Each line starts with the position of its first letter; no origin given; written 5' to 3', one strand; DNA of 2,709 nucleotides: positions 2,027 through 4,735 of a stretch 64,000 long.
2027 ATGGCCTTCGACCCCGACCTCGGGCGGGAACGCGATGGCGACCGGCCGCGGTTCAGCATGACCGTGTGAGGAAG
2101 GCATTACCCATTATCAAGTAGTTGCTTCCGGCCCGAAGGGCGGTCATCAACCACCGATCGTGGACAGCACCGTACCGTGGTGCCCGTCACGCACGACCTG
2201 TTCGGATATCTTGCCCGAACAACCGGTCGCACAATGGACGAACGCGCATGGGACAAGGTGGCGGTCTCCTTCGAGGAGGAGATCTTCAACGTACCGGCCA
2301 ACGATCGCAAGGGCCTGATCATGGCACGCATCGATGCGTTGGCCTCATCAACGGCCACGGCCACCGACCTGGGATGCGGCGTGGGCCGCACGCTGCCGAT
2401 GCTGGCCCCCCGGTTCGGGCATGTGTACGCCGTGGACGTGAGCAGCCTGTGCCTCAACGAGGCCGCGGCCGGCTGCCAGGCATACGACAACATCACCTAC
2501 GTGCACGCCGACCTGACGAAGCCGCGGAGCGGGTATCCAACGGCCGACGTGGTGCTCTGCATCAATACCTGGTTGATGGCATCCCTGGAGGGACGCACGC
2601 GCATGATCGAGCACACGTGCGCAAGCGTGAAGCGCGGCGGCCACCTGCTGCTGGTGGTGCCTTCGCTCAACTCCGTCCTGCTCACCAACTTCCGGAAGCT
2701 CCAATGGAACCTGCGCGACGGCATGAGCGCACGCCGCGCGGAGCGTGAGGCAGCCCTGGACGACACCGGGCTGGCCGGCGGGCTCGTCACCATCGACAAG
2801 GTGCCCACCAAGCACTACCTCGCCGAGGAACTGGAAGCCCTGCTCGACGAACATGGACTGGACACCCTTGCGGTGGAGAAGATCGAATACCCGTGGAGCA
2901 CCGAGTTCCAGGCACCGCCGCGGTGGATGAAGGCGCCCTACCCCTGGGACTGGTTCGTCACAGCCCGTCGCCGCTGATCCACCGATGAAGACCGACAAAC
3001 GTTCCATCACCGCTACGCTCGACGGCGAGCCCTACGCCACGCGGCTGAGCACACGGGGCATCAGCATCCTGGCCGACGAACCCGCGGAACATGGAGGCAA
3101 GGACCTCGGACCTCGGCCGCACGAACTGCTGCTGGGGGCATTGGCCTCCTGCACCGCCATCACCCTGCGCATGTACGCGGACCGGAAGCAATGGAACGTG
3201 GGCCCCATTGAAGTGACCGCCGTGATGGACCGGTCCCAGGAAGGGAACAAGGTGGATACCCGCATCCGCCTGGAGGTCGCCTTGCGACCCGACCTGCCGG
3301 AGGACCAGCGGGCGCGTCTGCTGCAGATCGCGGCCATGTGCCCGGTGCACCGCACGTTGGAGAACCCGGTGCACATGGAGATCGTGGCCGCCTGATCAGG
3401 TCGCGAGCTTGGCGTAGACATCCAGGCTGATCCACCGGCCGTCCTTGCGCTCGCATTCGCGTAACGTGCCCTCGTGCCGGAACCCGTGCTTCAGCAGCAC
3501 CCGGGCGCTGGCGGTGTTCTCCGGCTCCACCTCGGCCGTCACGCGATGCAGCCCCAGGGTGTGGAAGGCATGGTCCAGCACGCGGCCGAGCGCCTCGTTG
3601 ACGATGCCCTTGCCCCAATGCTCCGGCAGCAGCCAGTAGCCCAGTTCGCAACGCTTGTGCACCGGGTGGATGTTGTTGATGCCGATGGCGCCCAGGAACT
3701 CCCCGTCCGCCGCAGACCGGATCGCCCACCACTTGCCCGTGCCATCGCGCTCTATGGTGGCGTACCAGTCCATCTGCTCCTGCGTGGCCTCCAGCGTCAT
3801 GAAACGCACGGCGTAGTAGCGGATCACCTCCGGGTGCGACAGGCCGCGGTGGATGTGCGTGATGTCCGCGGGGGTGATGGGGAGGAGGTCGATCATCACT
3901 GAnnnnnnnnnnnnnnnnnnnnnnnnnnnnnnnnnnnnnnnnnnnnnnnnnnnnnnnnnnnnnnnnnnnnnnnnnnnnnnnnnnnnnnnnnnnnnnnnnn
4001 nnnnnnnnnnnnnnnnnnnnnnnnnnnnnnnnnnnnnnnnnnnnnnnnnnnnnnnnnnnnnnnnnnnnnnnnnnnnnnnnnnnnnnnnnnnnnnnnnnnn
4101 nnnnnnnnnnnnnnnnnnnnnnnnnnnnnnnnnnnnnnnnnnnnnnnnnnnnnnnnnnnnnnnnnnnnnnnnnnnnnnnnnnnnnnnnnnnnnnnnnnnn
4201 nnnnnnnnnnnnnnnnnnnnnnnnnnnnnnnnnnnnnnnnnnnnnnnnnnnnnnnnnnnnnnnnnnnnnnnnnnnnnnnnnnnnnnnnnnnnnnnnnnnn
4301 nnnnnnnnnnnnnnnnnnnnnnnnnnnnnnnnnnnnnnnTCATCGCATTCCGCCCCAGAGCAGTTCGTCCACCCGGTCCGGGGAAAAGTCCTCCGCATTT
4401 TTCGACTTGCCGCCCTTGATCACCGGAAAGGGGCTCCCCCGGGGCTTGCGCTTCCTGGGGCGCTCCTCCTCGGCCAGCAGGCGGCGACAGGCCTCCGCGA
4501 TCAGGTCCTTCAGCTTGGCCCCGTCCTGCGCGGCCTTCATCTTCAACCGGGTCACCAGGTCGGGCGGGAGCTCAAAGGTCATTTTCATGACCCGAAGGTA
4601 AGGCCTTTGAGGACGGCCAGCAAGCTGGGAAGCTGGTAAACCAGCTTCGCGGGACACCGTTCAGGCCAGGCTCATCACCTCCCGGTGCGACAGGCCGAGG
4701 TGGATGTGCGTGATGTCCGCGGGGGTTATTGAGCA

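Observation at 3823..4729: vapBC toxin-antitoxin cassette bracketed by a 56-bp duplication of the GNAT gene's 5' coding end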

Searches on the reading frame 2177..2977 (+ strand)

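Call 6: search_protein_families(library=pfam, proteins=[window:2177-2977:+], max_evalue=0.01)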
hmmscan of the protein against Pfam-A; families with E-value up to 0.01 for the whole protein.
window:2177-2977:+ (266 aa): 6 families
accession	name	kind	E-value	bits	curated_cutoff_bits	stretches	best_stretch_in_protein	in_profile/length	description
PF13649.12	Methyltransf_25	-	5.2e-12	46.7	27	1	64-155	3-97/97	Methyltransferase domain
PF08241.18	Methyltransf_11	-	1.7e-08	35.4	21.2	1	64-158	2-94/95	Methyltransferase domain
PF08242.18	Methyltransf_12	-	1.8e-08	35.5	30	1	64-157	2-98/98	Methyltransferase domain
PF13489.12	Methyltransf_23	-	2.7e-07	30.9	27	1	52-231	13-162/164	Methyltransferase domain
PF13847.12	Methyltransf_31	-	0.00038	20.6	27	1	59-170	4-120/145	Methyltransferase domain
PF05175.20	MTS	-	0.0065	16.6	23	0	58-162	31-141/170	Methyltransferase small domain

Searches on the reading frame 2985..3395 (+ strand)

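Call 6: search_protein_families(library=pfam, proteins=[window:2985-3395:+], max_evalue=0.01)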
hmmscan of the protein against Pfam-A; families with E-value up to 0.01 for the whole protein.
window:2985-3395:+ (136 aa): 2 families
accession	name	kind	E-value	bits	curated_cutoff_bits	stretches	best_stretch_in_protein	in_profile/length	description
PF02566.24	OsmC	-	2e-20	73.5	27.5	1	38-133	1-99/100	OsmC-like protein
PF01816.23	LRV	-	0.00074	20.2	21.6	1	93-114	2-23/26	Leucine rich repeat variant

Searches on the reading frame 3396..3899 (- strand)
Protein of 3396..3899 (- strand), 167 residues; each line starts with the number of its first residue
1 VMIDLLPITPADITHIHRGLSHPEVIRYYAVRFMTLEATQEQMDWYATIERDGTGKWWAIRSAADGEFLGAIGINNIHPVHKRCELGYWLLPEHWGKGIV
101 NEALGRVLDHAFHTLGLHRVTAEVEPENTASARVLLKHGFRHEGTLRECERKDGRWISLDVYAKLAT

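Call 6: search_protein_families(library=pfam, proteins=[window:3396-3899:-], max_evalue=0.01)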
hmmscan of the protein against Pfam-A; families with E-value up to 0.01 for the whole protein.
window:3396-3899:- (167 aa): 4 families
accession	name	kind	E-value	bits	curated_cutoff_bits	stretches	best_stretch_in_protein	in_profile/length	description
PF13302.13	Acetyltransf_3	-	5.4e-34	118.3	25.4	1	5-141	4-138/138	Acetyltransferase (GNAT) domain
PF00583.31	Acetyltransf_1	-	1.4e-14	54.8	20.7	1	43-140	24-116/116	Acetyltransferase (GNAT) family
PF13420.13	Acetyltransf_4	-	2e-08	34.9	24.3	1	8-157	4-151/155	Acetyltransferase (GNAT) domain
PF13523.12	Acetyltransf_8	-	4.3e-05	23.6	27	1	93-145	90-142/145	Acetyltransferase (GNAT) domain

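Call 9: find_encoding_contigs(protein=window:3396-3899:-, flank=10000, max_places=10)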
Protein window:3396-3899:- (167 aa): no gene with exactly this product is on record in the collection.

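Call 11: find_related_loci(query=window:3396-3896:-, collection=genome_contigs, flank=10000)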
Query window:3396-3896:- (166 aa) in genome_contigs; peptide patterns used: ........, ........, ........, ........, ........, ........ (x = any residue, [..] = any of these).
195 stretches matched a pattern; 77 encode a relative of the query (tblastn E <= 1e-3); 77 distinct loci.
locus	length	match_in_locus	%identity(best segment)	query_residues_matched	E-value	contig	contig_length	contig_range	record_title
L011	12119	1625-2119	91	1-165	3e-100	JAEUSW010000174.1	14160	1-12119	MAG: Flavobacteriales bacterium isolate new MAG-313 k141_650409, whole genome shotgun sequence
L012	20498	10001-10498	88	1-166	5e-98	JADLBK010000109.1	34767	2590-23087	MAG: Flavobacteriales bacterium isolate SJ163 c_000000753621, whole genome shotgun sequence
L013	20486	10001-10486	88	4-165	1e-93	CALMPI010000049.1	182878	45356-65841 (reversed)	MAG TPA_asm: uncultured Flavobacteriales bacterium isolate SRR2107183_bin.102_CONCOCT_v1.1_MAG genome assembly, contig:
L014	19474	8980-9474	70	2-166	7e-76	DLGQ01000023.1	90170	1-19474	MAG TPA_asm: Flavobacteriales bacterium UBA7690 UBA7690_contig_35510, whole genome shotgun sequence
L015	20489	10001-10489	70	2-164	4e-74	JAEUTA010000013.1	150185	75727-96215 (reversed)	MAG: Flavobacteriales bacterium isolate new MAG-317 k141_1576793, whole genome shotgun sequence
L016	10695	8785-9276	68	3-166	4e-73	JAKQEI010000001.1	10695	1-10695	MAG: Bacteroidota bacterium isolate USDE_maxbin.097 k141_872678, whole genome shotgun sequence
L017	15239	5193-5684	68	3-166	3e-72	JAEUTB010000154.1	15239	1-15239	MAG: Flavobacteriales bacterium isolate new MAG-318 k141_1459281, whole genome shotgun sequence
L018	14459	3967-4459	87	1-165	3e-76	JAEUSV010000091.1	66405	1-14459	MAG: Flavobacteriales bacterium isolate new MAG-312 k141_2523760, whole genome shotgun sequence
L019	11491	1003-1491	66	2-164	3e-67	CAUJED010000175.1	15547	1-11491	MAG: Bacteroidota bacterium isolate KLAP38 genome assembly, contig: KLAP38_773223, whole genome shotgun sequence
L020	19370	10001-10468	66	7-164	3e-65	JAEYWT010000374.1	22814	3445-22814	MAG: Bacteroidetes bacterium isolate OH_CBlB_283 k127_3095106, whole genome shotgun sequence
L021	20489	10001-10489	62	2-164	4e-65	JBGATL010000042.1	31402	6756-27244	MAG: Flavobacteriales bacterium isolate MAG_MBR_AS.45 MBRAS-45_scaffold_5747, whole genome shotgun sequence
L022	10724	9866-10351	55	4-165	4e-58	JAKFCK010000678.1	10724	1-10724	MAG: Chitinophagaceae bacterium isolate LC019 contig-124_8801, whole genome shotgun sequence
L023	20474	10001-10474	52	7-164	4e-57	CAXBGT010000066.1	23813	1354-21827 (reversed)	MAG TPA_asm: uncultured Saprospirales bacterium isolate ERR2762165_binner13_Refined_22 genome assembly, contig: ERZ34222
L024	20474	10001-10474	53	7-164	5e-57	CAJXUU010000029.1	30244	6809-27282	MAG TPA_asm: uncultured Saprospirales bacterium isolate SRR3933377_bin.16_MetaBAT_v2.12.1_MAG genome assembly, contig: N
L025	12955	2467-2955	55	4-165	6e-56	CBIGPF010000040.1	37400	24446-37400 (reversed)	MAG TPA_asm: uncultured Pseudomonas sp. isolate SRR29014960_concoct_34 genome assembly, contig: ERZ27364776.276, whole g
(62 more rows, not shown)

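Call 44: search_protein_families(library=pfam, proteins=[L018:3189-3854:-, L013:9777-9992:+], max_evalue=0.01)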
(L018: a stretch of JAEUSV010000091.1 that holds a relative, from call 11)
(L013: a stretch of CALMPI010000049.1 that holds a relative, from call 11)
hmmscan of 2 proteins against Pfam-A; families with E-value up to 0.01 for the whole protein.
L018:3189-3854:- (221 aa): 0 families

L013:9777-9992:+ (71 aa): 1 family
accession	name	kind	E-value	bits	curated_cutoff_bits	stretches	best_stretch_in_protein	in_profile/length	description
PF25592.1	DUF7937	-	0.00059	19.2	31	1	15-67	246-297/402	Domain of unknown function (DUF7937)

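Call 73: search_protein_families(library=ncbifam, proteins=[window:3396-3896:-], max_evalue=0.001)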
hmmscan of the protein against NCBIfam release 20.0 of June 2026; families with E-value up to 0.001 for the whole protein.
window:3396-3896:- (166 aa): 8 families
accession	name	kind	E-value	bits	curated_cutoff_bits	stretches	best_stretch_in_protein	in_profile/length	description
NF007539.0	PRK10151.1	equivalog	2.4e-16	59.9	184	1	47-164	60-175/179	50S ribosomal protein L7/L12-serine acetyltransferase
NF000485.1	TlmB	exception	8.7e-13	48.2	625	1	4-146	10-148/292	bleomycin family antibiotic N-acetyltransferase TlmB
TIGR03585.1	PseH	equivalog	2e-12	47.4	93.1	1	3-155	2-149/156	UDP-4-amino-4,6-dideoxy-N-acetyl-beta-L-altrosamine N-acetyltransferase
NF011709.0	PRK15130.1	equivalog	1.5e-11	44.4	218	1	3-146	8-147/186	spermidine N1-acetyltransferase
NF008072.0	PRK10809.1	equivalog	2.2e-10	40.6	190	1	40-156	61-178/194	ribosomal protein S5-alanine N-acetyltransferase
NF000483.1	BlmB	exception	3.6e-09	36.4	625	1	3-140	18-150/301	bleomycin family antibiotic N-acetyltransferase BlmB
NF000225.3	AAC_6p_Strep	exception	6.9e-07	29.3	250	1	62-155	46-142/156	aminoglycoside 6'-N-acetyltransferase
NF040503.1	resist_ArsN1a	equivalog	1.6e-06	28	170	1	87-160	82-154/159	arsinothricin resistance N-acetyltransferase ArsN1 family A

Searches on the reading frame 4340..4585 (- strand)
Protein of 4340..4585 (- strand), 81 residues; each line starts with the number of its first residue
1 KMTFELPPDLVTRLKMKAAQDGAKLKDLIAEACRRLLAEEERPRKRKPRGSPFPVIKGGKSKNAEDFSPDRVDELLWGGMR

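Call 6: search_protein_families(library=pfam, proteins=[window:4340-4585:-], max_evalue=0.01)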
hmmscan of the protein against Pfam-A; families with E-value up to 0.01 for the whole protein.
window:4340-4585:- (81 aa): 2 families
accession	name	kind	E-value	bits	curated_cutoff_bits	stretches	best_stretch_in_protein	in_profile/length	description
PF23807.1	RHH_10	-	0.0021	18.7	27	1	6-54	30-74/84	Ribbon-helix-helix protein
PF20605.4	Antitox_RHH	-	0.0057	17.2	27.2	1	7-43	12-48/50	Antitoxin-like ribbon-helix-helix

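Call 73: search_protein_families(library=ncbifam, proteins=[window:4340-4582:-], max_evalue=0.001)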
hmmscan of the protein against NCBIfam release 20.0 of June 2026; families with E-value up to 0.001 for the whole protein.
window:4340-4582:- (80 aa): 0 families
